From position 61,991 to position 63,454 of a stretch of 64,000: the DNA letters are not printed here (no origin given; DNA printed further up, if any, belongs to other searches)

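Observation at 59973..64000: Seven-gene cluster of prepilin-like proteins with no recognisable globular families: candidate uncharacterised archaeal type IV filament locus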

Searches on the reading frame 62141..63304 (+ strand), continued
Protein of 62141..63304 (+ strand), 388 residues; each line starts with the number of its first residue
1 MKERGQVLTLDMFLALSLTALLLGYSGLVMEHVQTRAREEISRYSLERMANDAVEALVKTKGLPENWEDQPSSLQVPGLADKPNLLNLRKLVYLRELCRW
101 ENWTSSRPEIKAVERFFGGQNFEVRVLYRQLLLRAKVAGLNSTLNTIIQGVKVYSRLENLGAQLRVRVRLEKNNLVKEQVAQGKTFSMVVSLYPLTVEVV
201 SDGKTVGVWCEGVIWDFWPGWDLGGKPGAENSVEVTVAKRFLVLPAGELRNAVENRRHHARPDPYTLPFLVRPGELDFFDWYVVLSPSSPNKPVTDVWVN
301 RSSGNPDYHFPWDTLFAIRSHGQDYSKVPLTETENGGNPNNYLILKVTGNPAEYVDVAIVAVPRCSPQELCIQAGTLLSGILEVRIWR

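Call 45: find_related_loci(query=A2, collection=genome_contigs, flank=8000)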
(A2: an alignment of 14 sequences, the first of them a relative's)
Query A2 (568 aa) in genome_contigs; peptide patterns used: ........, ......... (x = any residue, [..] = any of these).
600 stretches matched a pattern (row limit reached: there are more); 585 encode a relative of the query (tblastn E <= 1e-3); the best 80 are kept; 80 distinct loci.
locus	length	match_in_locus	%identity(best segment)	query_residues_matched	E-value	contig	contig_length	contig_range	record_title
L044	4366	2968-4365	76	80-545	0e+0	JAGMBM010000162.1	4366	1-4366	MAG: Hadesarchaea archaeon isolate RS_16_21 ZL425.bin.21.fa_162, whole genome shotgun sequence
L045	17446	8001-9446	76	80-561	0e+0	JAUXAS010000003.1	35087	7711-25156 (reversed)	MAG: Hadesarchaea archaeon isolate CSMAG_2768 CSMAG_2768_k141_10510_length_35087_cov_17.5414, whole genome shotgun seque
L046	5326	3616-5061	60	78-561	0e+0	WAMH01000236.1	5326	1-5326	MAG: Thermococcus sp. isolate S017_7 k151_87296, whole genome shotgun sequence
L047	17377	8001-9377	56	100-561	3e-172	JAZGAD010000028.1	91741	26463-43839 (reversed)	MAG: Candidatus Hydrothermarchaeales archaeon isolate SCS1bin.18 SCS1bin.18_28, whole genome shotgun sequence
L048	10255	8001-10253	54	90-561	4e-172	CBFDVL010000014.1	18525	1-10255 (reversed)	MAG TPA_asm: uncultured archaeon isolate SRR6823440_concoct_69 genome assembly, contig: ERZ650341.1600, whole genome sho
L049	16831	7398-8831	56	81-561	0e+0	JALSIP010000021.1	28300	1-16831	MAG: archaeon isolate 354-166_metabat2_scaf2bin.037 354-166_scaffold_1524_c1, whole genome shotgun sequence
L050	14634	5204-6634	53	80-559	4e-171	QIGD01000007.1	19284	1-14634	MAG: Methanobacteriota archaeon isolate SZUA-158 Ga0212224_1000275, whole genome shotgun sequence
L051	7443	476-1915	54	81-563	3e-170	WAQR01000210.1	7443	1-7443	MAG: Candidatus Hydrothermarchaeota archaeon isolate S146_76_esom k151_612296, whole genome shotgun sequence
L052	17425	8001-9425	55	79-553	3e-177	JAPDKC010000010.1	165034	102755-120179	MAG: archaeon isolate S5B6_HD70 c_000000000034, whole genome shotgun sequence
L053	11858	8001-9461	49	64-552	2e-163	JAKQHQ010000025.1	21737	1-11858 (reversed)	MAG: archaeon isolate USDE_metabat.173 k141_465099, whole genome shotgun sequence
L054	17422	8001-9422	52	77-551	2e-163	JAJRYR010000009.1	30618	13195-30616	MAG: archaeon isolate Dive96_bin3.446 k141_524948, whole genome shotgun sequence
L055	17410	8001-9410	51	81-551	5e-160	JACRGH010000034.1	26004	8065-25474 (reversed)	MAG: Candidatus Micrarchaeota archaeon isolate NC_groundwater_1746_Pr3_B-0.1um_53_26 SR-2_scaffold_141_2124586, whole ge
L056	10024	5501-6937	48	74-554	2e-157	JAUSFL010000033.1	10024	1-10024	MAG: Candidatus Iainarchaeum archaeon isolate E14_maxbin.308 E14_k141_1527103, whole genome shotgun sequence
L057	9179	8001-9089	68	74-433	4e-157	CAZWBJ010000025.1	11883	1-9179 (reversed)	MAG TPA_asm: Candidatus Hadarchaeota archaeon isolate SRP104967_co1_44 genome assembly, contig: NODE_1842_length_11883_c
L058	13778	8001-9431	50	73-551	8e-157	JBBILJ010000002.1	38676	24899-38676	MAG: Candidatus Micrarchaeota archaeon isolate AR170220_bin_206 NODE_1110_length_38676_cov_4.620724, whole genome shotgu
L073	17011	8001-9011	61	78-416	1e-130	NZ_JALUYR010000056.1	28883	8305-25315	MAG: Thermococcus sp. isolate 132-544_maxbin2_scaf2bin.015 132-544_scaffold_251_c1, whole genome shotgun sequence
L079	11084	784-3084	61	79-398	2e-120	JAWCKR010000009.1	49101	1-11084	MAG: Candidatus Hadarchaeales archaeon isolate JZ-2_201705_bins_146 JZ-2_201705_bins_146_scaffold_9, whole genome shotgu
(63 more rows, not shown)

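Call 46: fold_search(model_id=the predicted structure, library=pdb)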
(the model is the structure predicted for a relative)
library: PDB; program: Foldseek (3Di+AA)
matches with E <= 10: 1095; with E <= 0.001: 2
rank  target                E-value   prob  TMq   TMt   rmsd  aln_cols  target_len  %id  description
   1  6nwz_A                6.0e-04  0.99  0.29  0.20   8.6       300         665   14  Crystal structure of Agd3 a novel carbohydrate deacetylase (released 2020-02-12)
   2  1i1q_B                6.8e-04  1.00  0.31  0.63   6.2       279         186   10  STRUCTURE OF THE COOPERATIVE ALLOSTERIC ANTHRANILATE SYNTHASE FROM SALMONELLA TYPHIMURIUM (released 2001-04-18)
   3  5tkv_A                1.1e-03  0.97  0.27  0.23   9.6       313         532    9  X-RAY CRYSTAL STRUCTURE OF THE "CLOSED" CONFORMATION OF CTP-INHIBITED E. COLI CYTIDINE TRIPHOSPHATE (CTP) SYNTHETASE (released 2017-04-26)
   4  1i7q_B                2.4e-03  1.00  0.32  0.65   5.1       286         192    9  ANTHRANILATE SYNTHASE FROM S. MARCESCENS (released 2001-05-16)
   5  1l9x_A                3.9e-03  0.97  0.31  0.43   9.0       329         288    6  Structure of gamma-Glutamyl Hydrolase (released 2002-04-10)
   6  4l8f_A                5.0e-03  0.99  0.32  0.45   7.3       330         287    8  Crystal structure of gamma-glutamyl hydrolase (C108A) complex with MTX (released 2014-05-14)
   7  7sbc_D                9.7e-03  0.97  0.29  0.25   7.2       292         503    8  Crystal structure of a GMP synthase from Acinetobacter baumannii AB5075-UW (released 2021-10-06)
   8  3h5i                  1.0e-02  0.99  0.15  0.44   4.1        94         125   20  Crystal structure of the N-terminal domain of a response regulator/sensory box/GGDEF 3-domain protein from Carboxydother (released 2009-05-05)
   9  6oec_E                1.2e-02  0.97  0.15  0.35   4.4        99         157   18  Yeast Spc42 Trimeric Coiled-Coil Amino Acids 181-211 fused to PDB: 3H5I (released 2019-04-24)
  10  8phn                  1.7e-02  1.00  0.17  0.50   4.0        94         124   16  Receiver domain from hybrid Histidine Kinase 3 from Chaetomium thermophilum (released 2024-07-03)
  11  1k68_A                1.8e-02  0.99  0.16  0.43   4.2       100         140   16  Crystal Structure of the Phosphorylated Cyanobacterial Phytochrome Response Regulator RcpA (released 2003-12-16)
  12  6oec_B                2.7e-02  0.96  0.15  0.35   4.1        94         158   18  Yeast Spc42 Trimeric Coiled-Coil Amino Acids 181-211 fused to PDB: 3H5I (released 2019-04-24)
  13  6oec_K                3.0e-02  0.98  0.15  0.39   3.3        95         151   19  Yeast Spc42 Trimeric Coiled-Coil Amino Acids 181-211 fused to PDB: 3H5I (released 2019-04-24)
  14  5c5e_A                3.2e-02  1.00  0.17  0.25   2.8        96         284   14  Structure of KaiA dimer in complex with C-terminal KaiC peptide at 2.8 A resolution (released 2015-08-05)
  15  6oec_I                3.4e-02  0.96  0.15  0.38   4.1        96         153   20  Yeast Spc42 Trimeric Coiled-Coil Amino Acids 181-211 fused to PDB: 3H5I (released 2019-04-24)
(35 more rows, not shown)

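Call 52: find_homologous_proteins(query=L001:12806-13498:+, max_evalue=0.001)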
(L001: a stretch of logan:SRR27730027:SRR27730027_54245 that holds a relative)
Query L001:12806-13498:+ (231 aa): 48 proteins with E <= 0.001 among 3335 candidates.
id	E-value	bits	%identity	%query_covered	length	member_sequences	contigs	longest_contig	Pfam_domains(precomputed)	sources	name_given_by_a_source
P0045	4.0e-142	490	100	100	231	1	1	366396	PF09874.15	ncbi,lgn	ncbi:MAG: DUF2101 family protein [Candidatus Hadarchaeales archaeon]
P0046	1.6e-139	481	98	100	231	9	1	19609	PF09874.15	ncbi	ncbi:MAG: DUF2101 family protein [Candidatus Hadarchaeales archaeon]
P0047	3.2e-115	402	82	100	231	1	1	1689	PF09874.15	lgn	-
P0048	1.2e-101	357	76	99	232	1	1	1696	PF09874.15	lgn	-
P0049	5.9e-97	342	74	100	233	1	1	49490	PF09874.15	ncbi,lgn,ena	-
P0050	1.1e-95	338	74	100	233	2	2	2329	PF09874.15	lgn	-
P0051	5.9e-94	332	70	100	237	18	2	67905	PF09874.15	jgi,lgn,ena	-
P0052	1.1e-93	331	67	100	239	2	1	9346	PF09874.15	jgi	jgi:uncharacterized membrane protein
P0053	2.2e-91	324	71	99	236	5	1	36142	PF09874.15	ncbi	-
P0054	7.1e-86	306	69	100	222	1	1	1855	PF09874.15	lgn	-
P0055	4.9e-57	211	47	95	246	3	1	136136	PF09874.15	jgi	jgi:uncharacterized membrane protein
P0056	1.4e-55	207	44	98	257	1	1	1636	PF09874.15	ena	-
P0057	2.4e-55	206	45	98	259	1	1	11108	PF09874.15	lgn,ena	-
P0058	5.0e-55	205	45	98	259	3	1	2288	PF09874.15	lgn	-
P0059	5.7e-55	205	47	97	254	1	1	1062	PF09874.15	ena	-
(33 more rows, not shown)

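Call 54: find_related_loci(query=A3, collection=genome_contigs, flank=10000)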
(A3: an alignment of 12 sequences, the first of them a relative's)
Query A3 (231 aa) in genome_contigs; peptide patterns used: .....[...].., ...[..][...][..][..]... (x = any residue, [..] = any of these).
105 stretches matched a pattern; 52 encode a relative of the query (tblastn E <= 1e-3); 52 distinct loci.
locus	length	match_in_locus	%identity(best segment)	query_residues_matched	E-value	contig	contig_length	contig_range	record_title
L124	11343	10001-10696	74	1-229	6e-68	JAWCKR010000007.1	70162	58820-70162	MAG: Candidatus Hadarchaeales archaeon isolate JZ-2_201705_bins_146 JZ-2_201705_bins_146_scaffold_7, whole genome shotgu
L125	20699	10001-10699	74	1-230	1e-65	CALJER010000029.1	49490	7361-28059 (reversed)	MAG: uncultured archaeon isolate S1_Bin_METABAT__384_1 genome assembly, contig: c_000001603445, whole genome shotgun seq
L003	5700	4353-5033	71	1-226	2e-65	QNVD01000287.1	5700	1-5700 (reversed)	MAG: Hadesarchaea archaeon isolate WYZ-LMO6 Hadesarchaea_archaeon_WYZ-LMO6_contig-287, whole genome shotgun sequence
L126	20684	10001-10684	71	1-228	4e-65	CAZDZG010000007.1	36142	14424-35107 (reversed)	MAG TPA_asm: Candidatus Hadarchaeota archaeon isolate SRP104967_co1_43 genome assembly, contig: NODE_361_length_36142_co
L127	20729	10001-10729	45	4-230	6e-61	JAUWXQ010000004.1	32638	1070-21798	MAG: Hadesarchaea archaeon isolate CSMAG_2688 CSMAG_2688_k141_30205_length_32638_cov_10.9934, whole genome shotgun seque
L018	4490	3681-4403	46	4-231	1e-60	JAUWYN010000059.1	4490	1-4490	MAG: Hadesarchaea archaeon isolate CSMAG_2711 CSMAG_2711_k141_644252_length_4490_cov_18.0853, whole genome shotgun seque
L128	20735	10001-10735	43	3-231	1e-60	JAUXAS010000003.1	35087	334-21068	MAG: Hadesarchaea archaeon isolate CSMAG_2768 CSMAG_2768_k141_10510_length_35087_cov_17.5414, whole genome shotgun seque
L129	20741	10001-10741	45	4-229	2e-60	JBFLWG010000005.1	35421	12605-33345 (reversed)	MAG: Candidatus Hadarchaeota archaeon isolate MAG026 MAG026_5, whole genome shotgun sequence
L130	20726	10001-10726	44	4-230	2e-59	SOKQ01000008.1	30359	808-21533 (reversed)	MAG: Hadesarchaea archaeon isolate E44_bin86 NODE_396_length_30359_cov_8.579824, whole genome shotgun sequence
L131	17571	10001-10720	45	4-228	3e-59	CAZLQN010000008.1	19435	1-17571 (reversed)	MAG TPA_asm: Candidatus Hadarchaeota archaeon isolate binchicken_co387_32 genome assembly, contig: NODE_2861_length_1943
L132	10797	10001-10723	44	3-228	5e-58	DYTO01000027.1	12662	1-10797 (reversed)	MAG TPA_asm: Candidatus Hadarchaeum sp. isolate DR5_53_9 Afr_mines_DR5_877_length_12662_cov_3_464028, whole genome shotg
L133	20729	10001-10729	44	1-227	3e-57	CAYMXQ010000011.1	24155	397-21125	MAG TPA_asm: Candidatus Hadarchaeota archaeon isolate binchicken_co266_291 genome assembly, contig: NODE_3425_length_241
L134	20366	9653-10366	46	4-229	4e-57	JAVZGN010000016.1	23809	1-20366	MAG: Candidatus Hadarchaeales archaeon isolate DRTY-6_201808_bins_36 DRTY-6_201808_bins_36_scaffold_16, whole genome sho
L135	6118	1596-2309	48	3-228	7e-57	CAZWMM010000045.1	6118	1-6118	MAG TPA_asm: Candidatus Hadarchaeota archaeon isolate binchicken_co383_78 genome assembly, contig: NODE_5710_length_6118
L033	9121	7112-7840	41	4-230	5e-56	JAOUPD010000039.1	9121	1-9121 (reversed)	MAG: Hadesarchaea archaeon isolate 8_1_Oct_SF_Bin37 8_1_Oct_SF_Bin37_scaffold_6772_c1, whole genome shotgun sequence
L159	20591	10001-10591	29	26-222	5e-11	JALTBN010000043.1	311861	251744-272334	MAG: Thermococcus sp. isolate S013_maxbin2_scaf2bin.030 S013_NODE_2_length_311861_cov_64.012318, whole genome shotgun se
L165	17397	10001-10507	31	48-215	5e-8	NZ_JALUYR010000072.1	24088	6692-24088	MAG: Thermococcus sp. isolate 132-544_maxbin2_scaf2bin.015 132-544_scaffold_364_c1, whole genome shotgun sequence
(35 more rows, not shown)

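Call 56: search_protein_families(library=pfam, max_evalue=0.01, proteins=[L159:2180-2818:+, L159:2814-3263:+, L159:3723-6176:+, L159:6158-8791:+, L159:8794-9891:+, L159:9788-10669:+, L165:6244-9831:+, L165:2338-4173:+, L165:4169-6259:+])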
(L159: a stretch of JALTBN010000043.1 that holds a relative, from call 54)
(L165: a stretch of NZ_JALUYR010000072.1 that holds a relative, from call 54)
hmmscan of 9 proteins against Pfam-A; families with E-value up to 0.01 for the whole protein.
L159:2180-2818:+ (213 aa): 1 family
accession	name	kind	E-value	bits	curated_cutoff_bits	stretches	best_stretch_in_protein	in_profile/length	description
PF04021.17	Class_IIIsignal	-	8.7e-06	26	23.7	1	7-32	1-26/27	Class III signal peptide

L159:2814-3263:+ (150 aa): 0 families

L159:3723-6176:+ (818 aa): 2 families
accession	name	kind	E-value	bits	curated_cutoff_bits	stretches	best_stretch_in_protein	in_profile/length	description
PF04519.19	Bactofilin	-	0.00029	21.5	27.9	0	361-447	10-81/98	Polymer-forming cytoskeletal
PF18886.6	DUF5649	-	0.003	18.2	25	0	351-394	4-47/68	Repeats of unknown function (DUF5649)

L159:6158-8791:+ (878 aa): 0 families

L159:8794-9891:+ (366 aa): 0 families

L159:9788-10669:+ (294 aa): 1 family
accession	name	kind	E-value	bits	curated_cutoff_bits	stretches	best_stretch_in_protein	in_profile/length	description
PF09874.14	DUF2101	-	3.7e-78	262.4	22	1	66-272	2-206/206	Predicted membrane protein (DUF2101)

L165:6244-9831:+ (1196 aa): 1 family
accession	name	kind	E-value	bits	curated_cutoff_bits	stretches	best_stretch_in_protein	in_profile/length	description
PF10102.14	DUF2341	-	1.5e-22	80.3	23.4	3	642-711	7-83/84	Domain of unknown function (DUF2341)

L165:2338-4173:+ (612 aa): 0 families

L165:4169-6259:+ (697 aa): 0 families

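Call 59: search_protein_families(library=pfam, max_evalue=0.01, proteins=[L073:5274-6767:+, L073:6772-7629:+, L073:11063-12139:+, L073:12147-13061:+, L073:13579-14130:+, L073:14034-15020:+, L159:385-1479:+, L159:1448-2098:+, L159:3307-3723:+, L073:15431-16381:+])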
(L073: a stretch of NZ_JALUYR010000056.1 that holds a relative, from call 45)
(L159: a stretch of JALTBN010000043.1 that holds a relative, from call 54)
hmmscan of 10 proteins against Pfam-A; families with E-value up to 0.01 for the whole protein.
L073:5274-6767:+ (498 aa): 1 family
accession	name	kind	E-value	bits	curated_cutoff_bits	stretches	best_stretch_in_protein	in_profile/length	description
PF04415.17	DUF515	-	5.1e-146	487.1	29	1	51-497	8-448/449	Protein of unknown function (DUF515)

L073:6772-7629:+ (286 aa): 0 families

L073:11063-12139:+ (359 aa): 2 families
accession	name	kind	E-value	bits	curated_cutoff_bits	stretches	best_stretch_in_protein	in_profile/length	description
PF00482.28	T2SSF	-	1.9e-24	86.5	25.2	1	190-315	1-123/125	Type II secretion system (T2SS), protein F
PF00487.30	FA_desaturase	-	0.0073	16.5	29.7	0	84-181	89-194/253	Fatty acid desaturase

L073:12147-13061:+ (305 aa): 1 family
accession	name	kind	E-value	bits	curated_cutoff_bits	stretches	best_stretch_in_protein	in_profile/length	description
PF00482.28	T2SSF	-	3.2e-17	63.1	25.2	1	100-225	3-123/125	Type II secretion system (T2SS), protein F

L073:13579-14130:+ (184 aa): 0 families

L073:14034-15020:+ (329 aa): 2 families
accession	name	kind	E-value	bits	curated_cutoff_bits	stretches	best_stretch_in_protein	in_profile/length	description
PF13559.11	DUF4129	-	1.1e-13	51.4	24.8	1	253-319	2-69/69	Domain of unknown function (DUF4129)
PF06168.16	DUF981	-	0.0043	17.5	29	0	42-140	88-174/186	Protein of unknown function (DUF981)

L159:385-1479:+ (365 aa): 2 families
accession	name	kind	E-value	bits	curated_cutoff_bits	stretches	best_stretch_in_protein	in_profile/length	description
PF00091.31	Tubulin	-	2.8e-30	106.5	33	1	4-168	3-187/190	Tubulin/FtsZ family, GTPase domain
PF21011.2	CetZ_C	-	2.1e-16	60.3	21.6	1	172-327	3-179/180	Tubulin-like CetZ, C-terminal domain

L159:1448-2098:+ (217 aa): 0 families

L159:3307-3723:+ (139 aa): 0 families

L073:15431-16381:+ (317 aa): 8 families
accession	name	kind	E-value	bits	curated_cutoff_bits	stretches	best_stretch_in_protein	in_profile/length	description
PF07726.17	AAA_3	-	3.2e-68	228.1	27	1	40-170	1-131/131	ATPase family associated with various cellular activities (AAA)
PF17863.7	AAA_lid_2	-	3.4e-24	84.8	22.7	1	238-306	5-73/74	AAA lid domain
PF07728.20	AAA_5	-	3e-14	53.7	22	1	40-168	1-139/139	AAA domain (dynein-related subfamily)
PF20030.5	bpMoxR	-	1.7e-12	47.3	27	1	11-212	4-204/205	MoxR domain in the MoxR-vWA-beta-propeller ternary systems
PF00004.35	AAA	-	2.9e-06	28.2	21.2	1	46-174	6-129/131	ATPase family associated with various cellular activities (AAA)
PF05496.18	RuvB_N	-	5.5e-05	23.4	27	1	39-131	34-114/159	Holliday junction DNA helicase RuvB P-loop domain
PF00158.32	Sigma54_activat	-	0.00078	19.6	20.2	1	104-152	96-145/168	Sigma-54 interaction domain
PF00493.29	MCM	-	0.0032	17.1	23.3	1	34-153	53-175/224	MCM P-loop domain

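Call 68: search_protein_representatives(protein=window:62141-63304:+)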
Query: 388 residues. Proteins with E-value up to 0.001 (for the whole library): 151; up to 1e-10: 37; up to 1e-30: 18. The best 150 are listed.
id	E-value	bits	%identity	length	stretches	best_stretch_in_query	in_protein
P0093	9.2e-261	880.7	99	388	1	1-388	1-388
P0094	3.2e-95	335.7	45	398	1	1-388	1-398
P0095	2.5e-74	266.9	50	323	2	213-388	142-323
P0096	4.2e-54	200.3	37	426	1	3-388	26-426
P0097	6.2e-53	196.4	45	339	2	1-131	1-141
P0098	2.7e-49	184.5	34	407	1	1-388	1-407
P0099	6.1e-49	183.3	42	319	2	1-127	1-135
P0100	9.0e-49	182.7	42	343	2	1-131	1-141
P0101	3.1e-45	171.1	43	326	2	1-127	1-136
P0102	3.0e-43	164.5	41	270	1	1-249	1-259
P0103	1.2e-42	162.6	41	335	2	1-127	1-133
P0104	5.7e-42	160.3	42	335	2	3-127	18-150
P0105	1.1e-38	149.5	39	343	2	1-126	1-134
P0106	4.1e-37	144.3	40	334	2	1-127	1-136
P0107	8.0e-35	136.8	38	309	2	1-127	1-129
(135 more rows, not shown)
